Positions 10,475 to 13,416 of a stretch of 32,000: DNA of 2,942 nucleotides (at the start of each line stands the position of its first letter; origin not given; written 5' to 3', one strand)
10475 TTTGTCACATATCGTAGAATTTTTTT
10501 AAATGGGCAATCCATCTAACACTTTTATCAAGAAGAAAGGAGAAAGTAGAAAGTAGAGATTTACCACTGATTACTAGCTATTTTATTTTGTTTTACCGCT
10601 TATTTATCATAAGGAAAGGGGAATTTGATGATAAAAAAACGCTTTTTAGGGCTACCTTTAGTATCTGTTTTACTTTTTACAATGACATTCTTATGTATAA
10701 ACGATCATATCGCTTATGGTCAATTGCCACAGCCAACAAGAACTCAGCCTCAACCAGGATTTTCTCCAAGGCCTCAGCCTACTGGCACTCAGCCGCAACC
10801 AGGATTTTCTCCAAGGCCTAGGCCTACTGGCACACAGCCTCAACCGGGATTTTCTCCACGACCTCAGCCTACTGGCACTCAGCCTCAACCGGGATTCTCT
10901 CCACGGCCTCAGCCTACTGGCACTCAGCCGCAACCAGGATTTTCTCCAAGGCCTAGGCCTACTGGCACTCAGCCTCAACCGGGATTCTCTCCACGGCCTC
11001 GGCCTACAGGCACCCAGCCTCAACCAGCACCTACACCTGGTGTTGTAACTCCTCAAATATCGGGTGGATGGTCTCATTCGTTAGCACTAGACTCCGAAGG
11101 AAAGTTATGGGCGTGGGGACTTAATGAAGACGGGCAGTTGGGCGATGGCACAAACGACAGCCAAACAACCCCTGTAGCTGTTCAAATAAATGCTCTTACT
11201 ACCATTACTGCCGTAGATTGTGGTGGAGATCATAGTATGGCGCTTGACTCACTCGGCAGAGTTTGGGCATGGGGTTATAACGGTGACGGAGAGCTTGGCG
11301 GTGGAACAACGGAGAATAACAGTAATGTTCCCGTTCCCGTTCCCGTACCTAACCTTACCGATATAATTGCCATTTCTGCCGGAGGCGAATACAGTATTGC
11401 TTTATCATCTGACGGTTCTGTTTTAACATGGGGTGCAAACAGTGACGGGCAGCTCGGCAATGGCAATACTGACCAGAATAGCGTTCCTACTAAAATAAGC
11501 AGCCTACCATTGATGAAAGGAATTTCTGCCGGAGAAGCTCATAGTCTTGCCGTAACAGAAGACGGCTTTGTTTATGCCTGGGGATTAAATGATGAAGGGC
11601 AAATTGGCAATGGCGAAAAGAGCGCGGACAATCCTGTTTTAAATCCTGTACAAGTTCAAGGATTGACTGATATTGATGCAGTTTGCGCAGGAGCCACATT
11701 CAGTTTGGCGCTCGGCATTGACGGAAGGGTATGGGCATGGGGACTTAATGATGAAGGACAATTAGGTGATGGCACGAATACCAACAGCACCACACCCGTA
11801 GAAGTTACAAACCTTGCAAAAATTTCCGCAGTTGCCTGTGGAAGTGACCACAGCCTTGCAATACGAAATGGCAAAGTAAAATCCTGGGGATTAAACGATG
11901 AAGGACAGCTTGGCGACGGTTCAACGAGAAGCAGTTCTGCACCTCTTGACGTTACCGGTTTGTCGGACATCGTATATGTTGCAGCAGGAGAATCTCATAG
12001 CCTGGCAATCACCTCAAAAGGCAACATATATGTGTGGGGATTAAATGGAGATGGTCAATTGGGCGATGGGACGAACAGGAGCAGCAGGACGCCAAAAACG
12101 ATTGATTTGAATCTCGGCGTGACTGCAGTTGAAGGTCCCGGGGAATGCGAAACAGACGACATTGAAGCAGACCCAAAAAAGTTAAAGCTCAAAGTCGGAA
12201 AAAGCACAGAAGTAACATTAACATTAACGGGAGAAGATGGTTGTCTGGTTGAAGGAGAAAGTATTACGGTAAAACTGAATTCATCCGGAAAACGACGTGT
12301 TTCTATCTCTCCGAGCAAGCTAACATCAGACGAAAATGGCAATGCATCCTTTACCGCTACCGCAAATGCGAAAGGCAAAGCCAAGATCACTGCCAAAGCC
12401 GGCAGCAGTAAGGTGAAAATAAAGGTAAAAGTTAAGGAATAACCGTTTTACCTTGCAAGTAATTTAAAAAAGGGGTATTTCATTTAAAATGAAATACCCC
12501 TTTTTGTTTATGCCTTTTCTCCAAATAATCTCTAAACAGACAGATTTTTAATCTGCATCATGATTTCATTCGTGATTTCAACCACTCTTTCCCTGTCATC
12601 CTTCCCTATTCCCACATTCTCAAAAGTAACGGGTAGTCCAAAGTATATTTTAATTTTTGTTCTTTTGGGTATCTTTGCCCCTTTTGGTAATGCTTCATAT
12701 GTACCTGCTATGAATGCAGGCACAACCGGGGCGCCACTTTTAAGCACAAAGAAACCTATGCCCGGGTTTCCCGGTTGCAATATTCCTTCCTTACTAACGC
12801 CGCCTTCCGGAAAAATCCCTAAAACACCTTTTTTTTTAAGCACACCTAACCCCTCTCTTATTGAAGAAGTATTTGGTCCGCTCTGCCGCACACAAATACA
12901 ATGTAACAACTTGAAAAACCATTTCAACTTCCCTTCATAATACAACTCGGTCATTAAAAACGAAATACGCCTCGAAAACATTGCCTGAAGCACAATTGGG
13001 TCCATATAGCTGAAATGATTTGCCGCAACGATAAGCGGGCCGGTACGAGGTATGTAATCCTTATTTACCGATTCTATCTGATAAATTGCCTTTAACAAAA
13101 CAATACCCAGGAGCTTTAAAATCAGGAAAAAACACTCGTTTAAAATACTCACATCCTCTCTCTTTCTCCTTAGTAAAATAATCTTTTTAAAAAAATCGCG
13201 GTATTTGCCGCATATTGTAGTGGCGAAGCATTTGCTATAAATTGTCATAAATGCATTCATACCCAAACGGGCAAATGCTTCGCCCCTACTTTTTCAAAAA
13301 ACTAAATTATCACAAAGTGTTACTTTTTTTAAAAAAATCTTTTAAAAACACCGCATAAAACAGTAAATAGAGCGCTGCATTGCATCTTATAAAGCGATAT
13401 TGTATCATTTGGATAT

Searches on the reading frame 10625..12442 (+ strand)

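Call 3: search_protein_families(library=pfam, proteins=[window:10625-12442:+])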
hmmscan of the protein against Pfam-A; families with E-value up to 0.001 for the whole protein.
window:10625-12442:+ (605 aa): 6 families
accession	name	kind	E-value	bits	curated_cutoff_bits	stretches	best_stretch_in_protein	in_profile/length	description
PF25390.1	WD40_RLD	-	7.2e-101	338.5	150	2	131-349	81-297/363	RCC1-like domain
PF00415.24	RCC1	-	2.2e-97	319.9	21.7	7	366-413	1-50/50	Regulator of chromosome condensation (RCC1) repeat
PF13540.12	RCC1_2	-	3.4e-67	221.2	22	7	144-171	3-30/30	Regulator of chromosome condensation (RCC1) repeat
PF25384.1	Alsin_RLD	-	7.5e-21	75.3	100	2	267-331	245-311/405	Alsin RCC1-like domain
PF02369.22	Big_1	-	5.3e-07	30.1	34.9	1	527-601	18-90/93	Bacterial Ig-like domain (group 1)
PF09134.16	Invasin_D3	-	0.00063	20.7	33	1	512-592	6-82/98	Invasin, domain 3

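Call 4: search_protein_families(library=ncbifam, proteins=[window:10625-12442:+])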
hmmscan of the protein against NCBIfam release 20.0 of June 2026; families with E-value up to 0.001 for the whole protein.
window:10625-12442:+ (605 aa): 2 families
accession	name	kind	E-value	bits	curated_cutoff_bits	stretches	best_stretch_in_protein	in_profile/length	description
NF052345.1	S_layer_anammox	exception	1.7e-19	68.8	1400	1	500-604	1487-1595/1596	Kustd1514 family S-layer glycoprotein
TIGR02608.1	delta_60_rpt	domain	0.00043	20.1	76.5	0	446-479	9-40/55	delta-60 repeat domain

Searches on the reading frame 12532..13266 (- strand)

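Call 8: search_protein_families(library=ncbifam, proteins=[window:12532-13266:-], max_evalue=0.00001)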
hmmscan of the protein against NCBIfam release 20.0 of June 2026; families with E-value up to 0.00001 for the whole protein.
window:12532-13266:- (244 aa): 4 families
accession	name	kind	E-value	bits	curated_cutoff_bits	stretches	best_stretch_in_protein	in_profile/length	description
NF006386.0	PRK08633.1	equivalog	1.8e-26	92.2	1221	1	48-193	413-558/1147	acyl-[ACP]--phospholipid O-acyltransferase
TIGR00530.1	AGP_acyltrn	subfamily_domain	2.6e-14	53.1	102.95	1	63-185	3-128/130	1-acylglycerol-3-phosphate O-acyltransferase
NF005291.0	PRK06814.1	equivalog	2.1e-13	49.1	1349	1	49-236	426-619/1140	acyl-[ACP]--phospholipid O-acyltransferase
NF005959.0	PRK08043.1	equivalog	1.2e-07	30.4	886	1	56-190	8-141/719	bifunctional acyl-ACP--phospholipid O-acyltransferase/long-chain-fatty-acid--ACP ligase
